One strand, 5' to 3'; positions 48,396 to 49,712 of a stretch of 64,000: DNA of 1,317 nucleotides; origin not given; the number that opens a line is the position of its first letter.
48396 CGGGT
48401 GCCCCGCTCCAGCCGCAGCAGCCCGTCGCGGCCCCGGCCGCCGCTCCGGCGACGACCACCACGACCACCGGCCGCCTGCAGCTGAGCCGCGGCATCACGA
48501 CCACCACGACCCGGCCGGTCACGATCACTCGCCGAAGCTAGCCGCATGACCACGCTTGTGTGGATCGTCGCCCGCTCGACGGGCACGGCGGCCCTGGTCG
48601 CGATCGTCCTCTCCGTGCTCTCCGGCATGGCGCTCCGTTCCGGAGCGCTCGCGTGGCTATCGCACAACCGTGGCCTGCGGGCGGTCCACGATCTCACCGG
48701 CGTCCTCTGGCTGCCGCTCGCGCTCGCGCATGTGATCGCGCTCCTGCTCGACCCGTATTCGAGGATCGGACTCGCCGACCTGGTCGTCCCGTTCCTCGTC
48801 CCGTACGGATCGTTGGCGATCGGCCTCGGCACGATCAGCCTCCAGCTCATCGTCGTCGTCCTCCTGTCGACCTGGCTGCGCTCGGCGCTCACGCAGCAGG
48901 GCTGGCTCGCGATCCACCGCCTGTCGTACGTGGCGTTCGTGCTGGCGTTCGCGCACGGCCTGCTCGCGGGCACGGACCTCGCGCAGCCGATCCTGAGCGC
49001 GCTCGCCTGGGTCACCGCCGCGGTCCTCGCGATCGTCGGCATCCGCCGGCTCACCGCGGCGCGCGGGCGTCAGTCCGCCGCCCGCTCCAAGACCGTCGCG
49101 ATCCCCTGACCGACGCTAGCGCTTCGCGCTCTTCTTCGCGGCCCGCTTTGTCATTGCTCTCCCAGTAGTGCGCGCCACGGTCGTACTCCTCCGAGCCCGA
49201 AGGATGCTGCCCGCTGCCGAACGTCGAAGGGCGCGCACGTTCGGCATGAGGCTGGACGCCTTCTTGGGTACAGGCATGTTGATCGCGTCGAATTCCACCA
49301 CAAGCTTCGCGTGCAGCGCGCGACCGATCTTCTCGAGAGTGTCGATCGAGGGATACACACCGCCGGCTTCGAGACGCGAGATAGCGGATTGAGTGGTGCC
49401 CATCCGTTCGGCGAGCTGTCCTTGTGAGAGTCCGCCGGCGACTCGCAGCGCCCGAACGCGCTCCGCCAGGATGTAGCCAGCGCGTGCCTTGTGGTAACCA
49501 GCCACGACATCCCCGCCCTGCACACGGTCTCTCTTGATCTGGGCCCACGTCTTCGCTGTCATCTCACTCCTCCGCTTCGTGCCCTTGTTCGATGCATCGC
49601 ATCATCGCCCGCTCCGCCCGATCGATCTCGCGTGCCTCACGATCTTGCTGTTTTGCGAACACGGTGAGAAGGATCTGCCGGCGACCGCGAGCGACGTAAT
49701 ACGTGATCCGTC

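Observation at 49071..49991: Lower-GC HigB(Gp49)/XRE toxin-antitoxin cassette bounded by 46-bp near-identical direct repeats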

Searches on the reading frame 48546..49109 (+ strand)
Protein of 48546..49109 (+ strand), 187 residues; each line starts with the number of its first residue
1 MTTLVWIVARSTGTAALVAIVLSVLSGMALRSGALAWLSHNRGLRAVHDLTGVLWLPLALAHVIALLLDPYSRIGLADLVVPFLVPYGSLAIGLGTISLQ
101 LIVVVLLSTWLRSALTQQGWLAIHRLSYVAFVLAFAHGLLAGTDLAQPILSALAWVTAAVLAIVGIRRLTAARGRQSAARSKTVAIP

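Call 6: search_protein_families(library=pfam, proteins=[window:48546-49109:+], max_evalue=0.01)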
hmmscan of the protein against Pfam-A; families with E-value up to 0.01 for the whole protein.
window:48546-49109:+ (187 aa): 1 family
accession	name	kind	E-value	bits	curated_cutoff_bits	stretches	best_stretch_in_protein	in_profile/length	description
PF01794.25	Ferric_reduct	-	1.1e-06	29.1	28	1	12-134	1-120/121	Ferric reductase like transmembrane component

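Call 9: find_related_loci(query=window:48546-49109:+, collection=genome_contigs, flank=6000)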
Query window:48546-49109:+ (187 aa) in genome_contigs; peptide patterns used: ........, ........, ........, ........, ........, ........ (x = any residue, [..] = any of these).
600 stretches matched a pattern (row limit reached: there are more); 2 encode a relative of the query (tblastn E <= 1e-3); 2 distinct loci.
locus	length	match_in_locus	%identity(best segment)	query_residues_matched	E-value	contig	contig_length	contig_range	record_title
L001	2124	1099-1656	78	2-187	2e-98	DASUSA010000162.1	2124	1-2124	MAG TPA_asm: Candidatus Limnocylindria bacterium isolate SMAG_U1722 k141_633061, whole genome shotgun sequence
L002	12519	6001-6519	82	1-173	1e-89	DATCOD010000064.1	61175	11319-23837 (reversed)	MAG TPA_asm: Candidatus Limnocylindria bacterium isolate SMAG_U7192 k141_237740, whole genome shotgun sequence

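Call 34: find_homologous_proteins(query=window:48546-49109:+, max_evalue=1e-30)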
Query window:48546-49109:+ (187 aa): 375 proteins with E <= 1e-30 among 4215 candidates; the best 120 are listed.
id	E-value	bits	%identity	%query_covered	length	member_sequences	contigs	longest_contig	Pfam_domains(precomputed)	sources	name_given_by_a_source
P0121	6.8e-105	367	100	100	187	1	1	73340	PF01794.26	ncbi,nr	ncbi:MAG TPA: ferric reductase-like transmembrane domain-containing protein [Candidatus Limnocylindr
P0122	5.4e-97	341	90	100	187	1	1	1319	PF01794.26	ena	-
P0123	3.5e-96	338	88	100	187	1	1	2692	PF01794.26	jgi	jgi:sulfoxide reductase heme-binding subunit YedZ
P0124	7.5e-96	337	88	100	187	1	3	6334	PF01794.26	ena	-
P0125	8.8e-96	337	88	100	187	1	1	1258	PF01794.26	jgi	-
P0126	1.0e-95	337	88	100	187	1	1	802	PF01794.26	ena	-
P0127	1.2e-95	337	88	100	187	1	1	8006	PF01794.26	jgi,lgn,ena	-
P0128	7.1e-95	334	88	100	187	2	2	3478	PF01794.26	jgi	jgi:methionine sulfoxide reductase heme-binding subunit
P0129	7.8e-95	334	89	100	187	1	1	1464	PF01794.26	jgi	jgi:sulfoxide reductase heme-binding subunit YedZ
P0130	1.8e-94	333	87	100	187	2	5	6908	PF01794.26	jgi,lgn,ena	jgi:sulfoxide reductase heme-binding subunit YedZ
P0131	2.1e-94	333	88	100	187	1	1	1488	PF01794.26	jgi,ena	-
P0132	4.6e-94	332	87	100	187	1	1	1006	PF01794.26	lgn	-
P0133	5.0e-94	331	87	99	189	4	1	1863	PF01794.26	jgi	jgi:sulfoxide reductase heme-binding subunit YedZ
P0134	7.1e-94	331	86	100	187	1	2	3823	PF01794.26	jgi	jgi:sulfoxide reductase heme-binding subunit YedZ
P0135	8.3e-94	331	87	100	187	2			PF01794.26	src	-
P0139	1.2e-93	330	87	100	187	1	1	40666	PF01794.26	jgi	jgi:sulfoxide reductase heme-binding subunit YedZ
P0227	3.8e-79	283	75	99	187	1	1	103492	PF01794.26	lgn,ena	-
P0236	1.5e-71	258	67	99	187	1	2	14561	PF01794.26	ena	-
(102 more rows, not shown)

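Call 35: find_encoding_contigs(protein=P0124, flank=2500, max_places=4)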
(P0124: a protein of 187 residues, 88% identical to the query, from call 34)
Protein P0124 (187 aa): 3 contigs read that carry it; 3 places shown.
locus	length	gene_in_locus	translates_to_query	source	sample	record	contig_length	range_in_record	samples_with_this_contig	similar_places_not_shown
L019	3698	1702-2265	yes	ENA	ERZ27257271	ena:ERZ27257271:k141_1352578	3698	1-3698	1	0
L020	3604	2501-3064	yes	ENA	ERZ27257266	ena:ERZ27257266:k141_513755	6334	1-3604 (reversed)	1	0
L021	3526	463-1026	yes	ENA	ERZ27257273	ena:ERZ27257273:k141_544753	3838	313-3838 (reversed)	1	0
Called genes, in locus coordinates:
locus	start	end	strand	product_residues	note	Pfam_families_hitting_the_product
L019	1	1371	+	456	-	?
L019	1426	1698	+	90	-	-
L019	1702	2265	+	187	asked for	PF01794:Ferric_reduct (weak)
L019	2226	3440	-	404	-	PF00108:Thiolase_N, PF00109:ketoacyl-synt (weak), PF02803:Thiolase_C, PF22691:Thiolase_C_1 (faint)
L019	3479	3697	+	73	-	?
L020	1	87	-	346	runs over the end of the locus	PF18152:DAHP_snth_FXD, PF03102:NeuB (faint), PF00793:DAHP_synth_1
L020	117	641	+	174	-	PF25087:GMPPB_C (weak), PF25084:LbH_EIF2B (weak), PF00132:Hexapep (weak)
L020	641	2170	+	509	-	PF00221:Lyase_aromatic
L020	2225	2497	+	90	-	-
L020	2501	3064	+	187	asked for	PF01794:Ferric_reduct (weak)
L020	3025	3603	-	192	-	?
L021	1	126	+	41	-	?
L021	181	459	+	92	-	-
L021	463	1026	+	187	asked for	PF01794:Ferric_reduct (weak)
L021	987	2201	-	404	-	PF00108:Thiolase_N, PF00109:ketoacyl-synt (weak), PF02803:Thiolase_C, PF22691:Thiolase_C_1 (faint)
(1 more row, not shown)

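Call 36: find_encoding_contigs(protein=P0127, flank=2500, max_places=4)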
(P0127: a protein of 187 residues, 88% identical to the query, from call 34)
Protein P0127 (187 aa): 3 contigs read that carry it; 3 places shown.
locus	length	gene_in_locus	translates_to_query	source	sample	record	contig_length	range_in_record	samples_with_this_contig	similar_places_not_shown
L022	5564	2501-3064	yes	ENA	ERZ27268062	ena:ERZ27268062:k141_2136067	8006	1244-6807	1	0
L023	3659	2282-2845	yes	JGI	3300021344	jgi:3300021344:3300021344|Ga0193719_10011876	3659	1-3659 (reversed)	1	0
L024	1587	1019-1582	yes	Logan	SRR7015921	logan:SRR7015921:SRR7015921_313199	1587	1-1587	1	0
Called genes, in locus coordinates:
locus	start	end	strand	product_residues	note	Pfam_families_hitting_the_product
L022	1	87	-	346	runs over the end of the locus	PF18152:DAHP_snth_FXD, PF03102:NeuB (faint), PF00793:DAHP_synth_1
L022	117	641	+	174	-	PF25087:GMPPB_C (weak), PF25084:LbH_EIF2B (weak), PF00132:Hexapep (weak)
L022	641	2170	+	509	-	PF00221:Lyase_aromatic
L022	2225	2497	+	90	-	-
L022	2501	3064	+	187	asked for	PF01794:Ferric_reduct (weak)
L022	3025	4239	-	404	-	PF00108:Thiolase_N, PF00109:ketoacyl-synt (weak), PF02803:Thiolase_C, PF22691:Thiolase_C_1 (faint)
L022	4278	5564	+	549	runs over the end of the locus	PF17391:Urocanase_N, PF01175:Urocanase, PF17392:Urocanase_C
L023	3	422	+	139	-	?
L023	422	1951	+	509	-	PF00221:Lyase_aromatic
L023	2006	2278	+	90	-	-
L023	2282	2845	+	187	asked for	PF01794:Ferric_reduct (weak)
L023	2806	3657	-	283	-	?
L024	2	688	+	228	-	?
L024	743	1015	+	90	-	-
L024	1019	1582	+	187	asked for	PF01794:Ferric_reduct (weak)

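Call 37: find_encoding_contigs(protein=P0139, flank=2500, max_places=4)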
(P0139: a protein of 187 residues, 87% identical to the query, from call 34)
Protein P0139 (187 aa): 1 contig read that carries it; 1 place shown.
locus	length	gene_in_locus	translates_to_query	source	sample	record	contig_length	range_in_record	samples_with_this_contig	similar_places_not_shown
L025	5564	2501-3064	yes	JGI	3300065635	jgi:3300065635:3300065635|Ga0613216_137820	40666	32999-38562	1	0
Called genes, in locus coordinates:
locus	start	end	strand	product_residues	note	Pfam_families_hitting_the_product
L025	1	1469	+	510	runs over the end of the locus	PF00221:Lyase_aromatic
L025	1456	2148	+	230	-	PF13489:Methyltransf_23, PF02353:CMAS, PF13847:Methyltransf_31, PF08241:Methyltransf_11, PF08242:Methyltransf_12, PF13649:Methyltransf_25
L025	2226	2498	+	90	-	-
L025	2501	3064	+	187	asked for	PF01794:Ferric_reduct (weak)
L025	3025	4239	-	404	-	PF00108:Thiolase_N, PF00109:ketoacyl-synt (weak), PF02803:Thiolase_C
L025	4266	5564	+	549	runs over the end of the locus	PF17391:Urocanase_N, PF01175:Urocanase, PF17392:Urocanase_C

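Call 38: find_encoding_contigs(protein=P0123, flank=2500, max_places=4)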
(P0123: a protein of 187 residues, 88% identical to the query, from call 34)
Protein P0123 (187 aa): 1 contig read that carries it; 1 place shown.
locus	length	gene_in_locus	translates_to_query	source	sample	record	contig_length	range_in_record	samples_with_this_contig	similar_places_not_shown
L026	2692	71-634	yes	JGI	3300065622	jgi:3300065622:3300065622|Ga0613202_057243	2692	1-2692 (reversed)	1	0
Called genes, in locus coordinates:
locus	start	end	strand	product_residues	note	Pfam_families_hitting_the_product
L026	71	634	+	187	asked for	PF01794:Ferric_reduct (weak)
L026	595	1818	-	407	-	PF00108:Thiolase_N, PF00109:ketoacyl-synt (weak), PF02803:Thiolase_C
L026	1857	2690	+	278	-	?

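Call 47: search_protein_families(library=ncbifam, proteins=[window:48546-49109:+], max_evalue=0.001)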
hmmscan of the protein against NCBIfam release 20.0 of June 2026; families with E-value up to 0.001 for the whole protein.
window:48546-49109:+ (187 aa): 0 families

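Call 49: find_encoding_contigs(protein=P0236, flank=2500, max_places=2)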
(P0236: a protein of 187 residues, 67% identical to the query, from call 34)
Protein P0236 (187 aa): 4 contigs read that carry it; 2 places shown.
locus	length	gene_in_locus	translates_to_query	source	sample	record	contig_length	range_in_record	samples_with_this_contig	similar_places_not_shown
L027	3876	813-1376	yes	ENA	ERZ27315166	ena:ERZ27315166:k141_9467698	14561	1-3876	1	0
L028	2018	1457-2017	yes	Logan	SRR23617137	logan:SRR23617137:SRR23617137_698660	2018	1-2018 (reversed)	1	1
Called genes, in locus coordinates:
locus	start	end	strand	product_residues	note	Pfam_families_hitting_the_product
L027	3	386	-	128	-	?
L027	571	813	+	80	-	-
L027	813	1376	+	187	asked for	PF01794:Ferric_reduct (weak)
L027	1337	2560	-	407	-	PF00108:Thiolase_N, PF00109:ketoacyl-synt (faint), PF02803:Thiolase_C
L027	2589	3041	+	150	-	PF00111:Fer2, PF01799:Fer2_2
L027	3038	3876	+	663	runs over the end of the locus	PF20256:MoCoBD_2, PF01315:Ald_Xan_dh_C (weak), PF02738:MoCoBD_1, PF20256:MoCoBD_2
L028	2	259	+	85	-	?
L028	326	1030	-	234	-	-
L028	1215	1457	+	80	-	-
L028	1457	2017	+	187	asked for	PF01794:Ferric_reduct (weak)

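Call 50: find_encoding_contigs(protein=P0227, flank=2500, max_places=2)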
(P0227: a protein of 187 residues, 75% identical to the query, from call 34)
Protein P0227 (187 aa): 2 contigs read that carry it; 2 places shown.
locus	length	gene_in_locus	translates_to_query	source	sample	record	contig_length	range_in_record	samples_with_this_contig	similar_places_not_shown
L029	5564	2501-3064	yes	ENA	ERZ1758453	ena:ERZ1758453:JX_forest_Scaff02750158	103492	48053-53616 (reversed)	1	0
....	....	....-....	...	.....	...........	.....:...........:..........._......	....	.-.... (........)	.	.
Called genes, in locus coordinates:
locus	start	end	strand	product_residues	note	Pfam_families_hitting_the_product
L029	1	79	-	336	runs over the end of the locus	PF18152:DAHP_snth_FXD, PF03102:NeuB (faint), PF00793:DAHP_synth_1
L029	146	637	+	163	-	PF25087:GMPPB_C, PF25084:LbH_EIF2B (weak), PF00132:Hexapep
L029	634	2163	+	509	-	PF00221:Lyase_aromatic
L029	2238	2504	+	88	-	-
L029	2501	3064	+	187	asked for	PF01794:Ferric_reduct (weak)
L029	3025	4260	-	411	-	PF00108:Thiolase_N, PF00109:ketoacyl-synt (weak), PF02803:Thiolase_C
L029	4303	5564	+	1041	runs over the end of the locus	PF00211:Guanylate_cyc, PF13191:AAA_16, PF13401:AAA_22 (weak), PF14559:TPR_19 (faint), PF13424:TPR_12 (weak)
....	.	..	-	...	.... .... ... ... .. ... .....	?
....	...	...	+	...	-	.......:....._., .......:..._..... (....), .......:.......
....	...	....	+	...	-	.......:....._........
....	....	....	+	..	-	-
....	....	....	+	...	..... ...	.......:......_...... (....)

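Call 53: find_encoding_contigs(protein=P0122, flank=2500, max_places=3)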
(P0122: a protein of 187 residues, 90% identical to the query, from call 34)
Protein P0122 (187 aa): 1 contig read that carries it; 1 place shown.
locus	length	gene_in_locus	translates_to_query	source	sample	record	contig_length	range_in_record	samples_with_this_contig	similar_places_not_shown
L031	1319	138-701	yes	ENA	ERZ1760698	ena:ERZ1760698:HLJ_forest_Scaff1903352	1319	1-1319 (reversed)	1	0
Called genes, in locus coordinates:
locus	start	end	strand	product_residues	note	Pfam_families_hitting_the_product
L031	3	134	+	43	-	?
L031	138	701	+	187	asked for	PF01794:Ferric_reduct (weak)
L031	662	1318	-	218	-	?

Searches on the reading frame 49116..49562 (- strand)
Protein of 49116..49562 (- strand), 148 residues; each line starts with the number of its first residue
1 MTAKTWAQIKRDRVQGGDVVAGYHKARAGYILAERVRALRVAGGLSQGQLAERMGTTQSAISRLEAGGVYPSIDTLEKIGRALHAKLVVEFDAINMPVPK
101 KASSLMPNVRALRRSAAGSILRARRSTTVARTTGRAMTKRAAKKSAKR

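Call 6: search_protein_families(library=pfam, proteins=[window:49116-49562:-], max_evalue=0.01)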
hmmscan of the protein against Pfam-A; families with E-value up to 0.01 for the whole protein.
window:49116-49562:- (148 aa): 9 families
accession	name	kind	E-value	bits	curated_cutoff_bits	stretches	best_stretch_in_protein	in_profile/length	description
PF01381.28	HTH_3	-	1.2e-13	51.3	23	1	36-83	1-48/55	Helix-turn-helix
PF13560.12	HTH_31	-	7.9e-13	49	27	1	32-85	2-56/64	Helix-turn-helix domain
PF12844.13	HTH_19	-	2.1e-05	24.8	30.2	1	34-79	2-47/64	Helix-turn-helix domain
PF13443.12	HTH_26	-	0.00021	21.9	22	1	44-84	10-51/63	Cro/C1-type HTH DNA-binding domain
PF12802.13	MarR_2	-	0.00079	20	27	1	38-64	13-40/61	MarR family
PF22495.2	HTH_92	-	0.0021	17.8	27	1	37-68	1-32/45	RsaL-like HTH domain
PF01047.28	MarR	-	0.0029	17.9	24.6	1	38-64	11-37/59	MarR family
PF04545.22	Sigma70_r4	-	0.004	17.1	24.1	0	42-66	18-42/50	Sigma-70, region 4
PF13744.12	HTH_37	-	0.0052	17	27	0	31-67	18-54/80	Helix-turn-helix domain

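Call 47: search_protein_families(library=ncbifam, proteins=[window:49116-49562:-], max_evalue=0.001)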
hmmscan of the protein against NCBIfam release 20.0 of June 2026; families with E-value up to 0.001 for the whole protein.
window:49116-49562:- (148 aa): 12 families
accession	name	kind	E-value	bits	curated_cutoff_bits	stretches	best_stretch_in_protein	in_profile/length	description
TIGR00270.2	TIGR00270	equivalog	6.9e-09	35.7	110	1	33-95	77-139/159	multiprotein bridging factor aMBF1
NF041951.1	phage_RstR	subfamily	1e-08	35.4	80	1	32-84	3-55/108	RstR family transcriptional repressor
TIGR03070.1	couple_hipB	subfamily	3.1e-08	33.4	71.65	1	32-85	3-56/58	type II toxin-antitoxin system Y4mF family antitoxin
NF007408.0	PRK09943.1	equivalog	5.8e-08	32.5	211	1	33-83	9-59/185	HTH-type transcriptional regulator PuuR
NF006015.0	PRK08154.1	subfamily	1.3e-06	27.8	204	1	31-95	30-94/314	anaerobic benzoate catabolism transcriptional regulator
TIGR02612.1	mob_myst_A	hypoth_equivalog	3.7e-06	26.9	122.6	1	36-100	30-90/150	mobile mystery protein A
TIGR03830.1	CxxCG_CxxCG_HTH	subfamily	1.2e-05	25.1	61.8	1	24-73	58-107/127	type II TA system antitoxin MqsA family protein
NF046032.1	TransRegSlrRBacil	equivalog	7.6e-05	22.8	250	1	36-96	6-67/149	HTH-type transcriptional regulator SlrR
NF047948.1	male_kill_WMK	equivalog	0.00013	21.6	300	1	30-85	4-59/300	WO male-killing family protein Wmk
NF007271.0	PRK09726.1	equivalog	0.00015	21.7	79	1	31-89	12-70/88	type II toxin-antitoxin system antitoxin HipB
NF003162.0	PRK04140.1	equivalog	0.00019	20.6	263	1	33-95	128-190/317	transcriptional regulator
NF010465.0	PRK13890.1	equivalog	0.00053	20.1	96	1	43-89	17-63/121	conjugal transfer protein TrbA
